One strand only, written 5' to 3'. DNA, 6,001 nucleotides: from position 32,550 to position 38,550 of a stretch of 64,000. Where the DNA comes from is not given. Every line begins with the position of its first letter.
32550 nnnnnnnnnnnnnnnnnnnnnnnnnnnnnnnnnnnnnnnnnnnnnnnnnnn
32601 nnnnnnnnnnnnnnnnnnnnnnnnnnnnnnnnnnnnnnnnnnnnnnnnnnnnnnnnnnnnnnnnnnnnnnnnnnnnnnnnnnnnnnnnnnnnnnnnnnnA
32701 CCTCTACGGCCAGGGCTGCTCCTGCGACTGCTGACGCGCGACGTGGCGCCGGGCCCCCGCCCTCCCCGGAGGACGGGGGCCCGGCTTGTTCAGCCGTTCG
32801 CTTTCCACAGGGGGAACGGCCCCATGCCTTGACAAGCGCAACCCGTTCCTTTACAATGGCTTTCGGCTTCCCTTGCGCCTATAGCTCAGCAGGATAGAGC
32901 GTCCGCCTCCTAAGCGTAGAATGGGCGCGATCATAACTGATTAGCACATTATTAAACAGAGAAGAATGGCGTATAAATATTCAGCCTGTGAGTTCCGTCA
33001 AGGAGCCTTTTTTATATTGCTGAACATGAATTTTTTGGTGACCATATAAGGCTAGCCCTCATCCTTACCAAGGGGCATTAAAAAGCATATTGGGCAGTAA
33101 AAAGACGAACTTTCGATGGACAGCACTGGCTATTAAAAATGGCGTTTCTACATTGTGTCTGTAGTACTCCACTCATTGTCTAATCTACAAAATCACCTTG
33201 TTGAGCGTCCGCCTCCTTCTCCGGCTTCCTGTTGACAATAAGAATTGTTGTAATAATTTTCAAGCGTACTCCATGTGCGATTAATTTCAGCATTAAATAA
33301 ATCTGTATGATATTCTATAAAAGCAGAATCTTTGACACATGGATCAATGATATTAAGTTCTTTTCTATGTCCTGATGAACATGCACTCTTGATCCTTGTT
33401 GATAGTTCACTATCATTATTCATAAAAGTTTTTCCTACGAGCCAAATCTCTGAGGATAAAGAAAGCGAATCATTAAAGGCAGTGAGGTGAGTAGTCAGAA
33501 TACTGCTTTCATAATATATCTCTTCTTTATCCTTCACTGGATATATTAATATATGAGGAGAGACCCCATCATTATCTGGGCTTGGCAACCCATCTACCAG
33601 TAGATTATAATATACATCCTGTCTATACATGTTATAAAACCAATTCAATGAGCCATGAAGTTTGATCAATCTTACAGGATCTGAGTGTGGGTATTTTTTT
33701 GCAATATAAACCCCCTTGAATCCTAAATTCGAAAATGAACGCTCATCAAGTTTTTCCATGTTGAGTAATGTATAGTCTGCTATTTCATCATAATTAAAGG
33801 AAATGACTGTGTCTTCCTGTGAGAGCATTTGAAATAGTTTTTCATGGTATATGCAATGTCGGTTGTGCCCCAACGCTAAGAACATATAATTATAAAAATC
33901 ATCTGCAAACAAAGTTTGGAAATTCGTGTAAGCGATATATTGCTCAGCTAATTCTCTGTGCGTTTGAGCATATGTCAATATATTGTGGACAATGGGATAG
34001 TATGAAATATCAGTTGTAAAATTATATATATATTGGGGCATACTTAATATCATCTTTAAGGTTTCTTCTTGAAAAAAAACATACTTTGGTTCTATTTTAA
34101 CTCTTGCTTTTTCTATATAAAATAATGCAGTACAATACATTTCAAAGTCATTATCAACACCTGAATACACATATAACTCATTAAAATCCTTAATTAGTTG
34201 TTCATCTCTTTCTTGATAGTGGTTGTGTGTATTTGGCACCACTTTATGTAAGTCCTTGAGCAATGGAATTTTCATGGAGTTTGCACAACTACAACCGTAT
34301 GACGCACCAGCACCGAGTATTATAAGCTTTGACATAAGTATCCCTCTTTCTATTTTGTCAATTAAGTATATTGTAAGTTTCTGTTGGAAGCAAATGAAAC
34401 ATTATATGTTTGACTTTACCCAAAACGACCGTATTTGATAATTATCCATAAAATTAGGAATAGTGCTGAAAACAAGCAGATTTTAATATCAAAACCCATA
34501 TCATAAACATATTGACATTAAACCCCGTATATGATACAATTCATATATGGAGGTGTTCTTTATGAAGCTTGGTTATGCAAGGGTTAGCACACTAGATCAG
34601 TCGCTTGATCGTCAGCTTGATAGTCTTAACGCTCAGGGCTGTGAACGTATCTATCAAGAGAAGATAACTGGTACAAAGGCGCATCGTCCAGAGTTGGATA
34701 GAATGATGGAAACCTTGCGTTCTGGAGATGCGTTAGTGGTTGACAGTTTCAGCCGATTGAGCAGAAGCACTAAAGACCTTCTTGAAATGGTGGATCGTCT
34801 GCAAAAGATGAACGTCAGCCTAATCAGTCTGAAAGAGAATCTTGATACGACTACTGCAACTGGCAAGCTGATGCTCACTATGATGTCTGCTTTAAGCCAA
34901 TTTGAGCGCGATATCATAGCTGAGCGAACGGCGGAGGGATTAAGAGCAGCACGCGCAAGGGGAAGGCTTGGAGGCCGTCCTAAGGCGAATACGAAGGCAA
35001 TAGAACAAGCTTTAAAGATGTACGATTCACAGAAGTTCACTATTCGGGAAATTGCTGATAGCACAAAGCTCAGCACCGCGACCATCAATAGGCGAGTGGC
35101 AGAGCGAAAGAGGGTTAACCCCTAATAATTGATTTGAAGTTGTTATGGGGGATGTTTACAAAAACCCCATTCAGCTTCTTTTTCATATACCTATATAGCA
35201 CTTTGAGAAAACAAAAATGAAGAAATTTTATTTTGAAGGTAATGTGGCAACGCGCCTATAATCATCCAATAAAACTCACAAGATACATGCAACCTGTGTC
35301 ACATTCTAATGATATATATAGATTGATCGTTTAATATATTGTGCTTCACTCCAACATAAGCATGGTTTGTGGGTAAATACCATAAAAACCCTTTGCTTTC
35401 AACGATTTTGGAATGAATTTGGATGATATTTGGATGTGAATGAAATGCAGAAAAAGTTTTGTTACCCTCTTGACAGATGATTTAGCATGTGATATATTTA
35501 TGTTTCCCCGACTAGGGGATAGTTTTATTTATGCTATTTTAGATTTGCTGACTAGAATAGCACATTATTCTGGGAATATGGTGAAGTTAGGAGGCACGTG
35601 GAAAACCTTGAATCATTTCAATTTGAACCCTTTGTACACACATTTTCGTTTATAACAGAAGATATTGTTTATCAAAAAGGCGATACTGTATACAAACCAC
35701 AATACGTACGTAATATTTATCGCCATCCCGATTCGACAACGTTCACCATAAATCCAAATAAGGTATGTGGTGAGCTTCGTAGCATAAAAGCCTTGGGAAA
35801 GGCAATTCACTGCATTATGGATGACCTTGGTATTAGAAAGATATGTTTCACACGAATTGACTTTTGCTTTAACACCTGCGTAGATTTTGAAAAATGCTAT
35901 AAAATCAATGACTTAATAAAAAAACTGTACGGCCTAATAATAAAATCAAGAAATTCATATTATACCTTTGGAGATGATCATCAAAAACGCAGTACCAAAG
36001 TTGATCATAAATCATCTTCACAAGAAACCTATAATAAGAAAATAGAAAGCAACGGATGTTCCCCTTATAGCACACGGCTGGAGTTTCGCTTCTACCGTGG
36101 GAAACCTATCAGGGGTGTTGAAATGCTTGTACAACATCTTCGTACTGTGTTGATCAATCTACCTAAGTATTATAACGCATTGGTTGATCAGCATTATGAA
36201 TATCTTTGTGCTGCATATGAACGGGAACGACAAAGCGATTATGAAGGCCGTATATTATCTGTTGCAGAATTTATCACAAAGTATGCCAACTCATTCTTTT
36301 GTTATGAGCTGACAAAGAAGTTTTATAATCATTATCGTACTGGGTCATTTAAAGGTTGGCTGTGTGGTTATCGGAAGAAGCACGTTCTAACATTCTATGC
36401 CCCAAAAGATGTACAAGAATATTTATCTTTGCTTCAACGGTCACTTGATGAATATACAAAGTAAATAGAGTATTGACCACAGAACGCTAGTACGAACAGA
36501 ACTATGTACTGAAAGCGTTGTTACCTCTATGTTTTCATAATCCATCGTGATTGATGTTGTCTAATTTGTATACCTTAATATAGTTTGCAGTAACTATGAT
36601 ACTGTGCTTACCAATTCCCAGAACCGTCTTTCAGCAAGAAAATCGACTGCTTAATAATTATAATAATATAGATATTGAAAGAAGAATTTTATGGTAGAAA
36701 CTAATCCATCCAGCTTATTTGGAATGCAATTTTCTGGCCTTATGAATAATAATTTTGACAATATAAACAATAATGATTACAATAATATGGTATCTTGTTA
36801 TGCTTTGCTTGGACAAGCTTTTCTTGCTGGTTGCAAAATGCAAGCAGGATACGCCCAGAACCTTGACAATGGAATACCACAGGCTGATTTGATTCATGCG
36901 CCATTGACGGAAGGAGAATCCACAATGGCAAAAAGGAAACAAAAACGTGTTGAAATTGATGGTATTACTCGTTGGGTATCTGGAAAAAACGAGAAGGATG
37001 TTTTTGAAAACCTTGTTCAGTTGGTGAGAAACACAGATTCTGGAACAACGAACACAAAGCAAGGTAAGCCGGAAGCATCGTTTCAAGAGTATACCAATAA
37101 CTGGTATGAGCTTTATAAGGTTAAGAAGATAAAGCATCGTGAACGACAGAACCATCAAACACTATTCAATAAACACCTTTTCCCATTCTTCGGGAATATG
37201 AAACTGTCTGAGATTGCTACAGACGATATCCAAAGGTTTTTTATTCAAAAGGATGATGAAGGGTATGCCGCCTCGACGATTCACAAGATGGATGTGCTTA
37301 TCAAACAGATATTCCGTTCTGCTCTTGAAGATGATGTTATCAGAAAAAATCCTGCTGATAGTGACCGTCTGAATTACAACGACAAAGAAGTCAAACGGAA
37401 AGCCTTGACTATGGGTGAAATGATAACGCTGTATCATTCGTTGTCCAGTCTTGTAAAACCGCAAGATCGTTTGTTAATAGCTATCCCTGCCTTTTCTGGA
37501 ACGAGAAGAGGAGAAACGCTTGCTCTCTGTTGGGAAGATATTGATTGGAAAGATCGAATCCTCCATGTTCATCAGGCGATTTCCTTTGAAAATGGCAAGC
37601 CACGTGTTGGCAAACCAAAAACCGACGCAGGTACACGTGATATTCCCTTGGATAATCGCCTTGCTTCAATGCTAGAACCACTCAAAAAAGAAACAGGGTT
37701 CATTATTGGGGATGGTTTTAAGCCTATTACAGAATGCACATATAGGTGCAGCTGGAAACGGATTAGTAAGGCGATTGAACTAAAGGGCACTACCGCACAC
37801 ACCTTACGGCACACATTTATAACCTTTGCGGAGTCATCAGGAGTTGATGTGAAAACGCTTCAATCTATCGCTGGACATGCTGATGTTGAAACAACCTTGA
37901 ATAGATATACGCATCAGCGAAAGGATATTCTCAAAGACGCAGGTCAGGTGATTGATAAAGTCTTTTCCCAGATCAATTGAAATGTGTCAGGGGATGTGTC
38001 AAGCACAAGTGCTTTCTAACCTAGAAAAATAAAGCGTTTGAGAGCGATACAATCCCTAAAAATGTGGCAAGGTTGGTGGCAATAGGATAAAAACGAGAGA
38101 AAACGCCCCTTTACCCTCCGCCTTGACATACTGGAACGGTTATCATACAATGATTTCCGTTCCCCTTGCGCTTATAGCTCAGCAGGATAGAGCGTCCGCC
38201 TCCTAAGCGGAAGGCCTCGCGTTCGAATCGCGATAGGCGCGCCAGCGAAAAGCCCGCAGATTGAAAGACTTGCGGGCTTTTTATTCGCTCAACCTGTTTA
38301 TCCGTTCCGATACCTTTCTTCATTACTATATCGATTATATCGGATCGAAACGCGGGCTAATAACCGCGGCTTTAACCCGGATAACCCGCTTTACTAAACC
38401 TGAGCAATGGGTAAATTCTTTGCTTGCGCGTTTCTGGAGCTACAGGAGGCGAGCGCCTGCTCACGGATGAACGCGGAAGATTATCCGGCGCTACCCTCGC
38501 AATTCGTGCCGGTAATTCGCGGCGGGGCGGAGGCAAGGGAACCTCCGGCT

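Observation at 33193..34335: Stand-alone 380-aa SIR2-like protein as the only cargo of a tRNA-integrated element: candidate minimal NADase defence module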

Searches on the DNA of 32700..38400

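Call 83: search_rna_families(source=window, start=32700, end=38400, threshold=evalue, max_evalue=1)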
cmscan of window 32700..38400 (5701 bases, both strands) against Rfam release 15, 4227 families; matches with E-value up to 1: 3.
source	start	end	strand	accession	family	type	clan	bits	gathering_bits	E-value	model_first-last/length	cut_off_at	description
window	38168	38241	+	RF00005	tRNA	Gene; tRNA;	CL00001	65.4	29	5.1e-13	1-71/71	no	tRNA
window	32875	32929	+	RF00005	tRNA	Gene; tRNA;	CL00001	31.4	29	0.0012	1-71/71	no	tRNA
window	38168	38242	-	RF04354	Plastid-ycf2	Cis-reg;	-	21.4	65.7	0.72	1-75/75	no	Plastid-ycf2 5UTR RNA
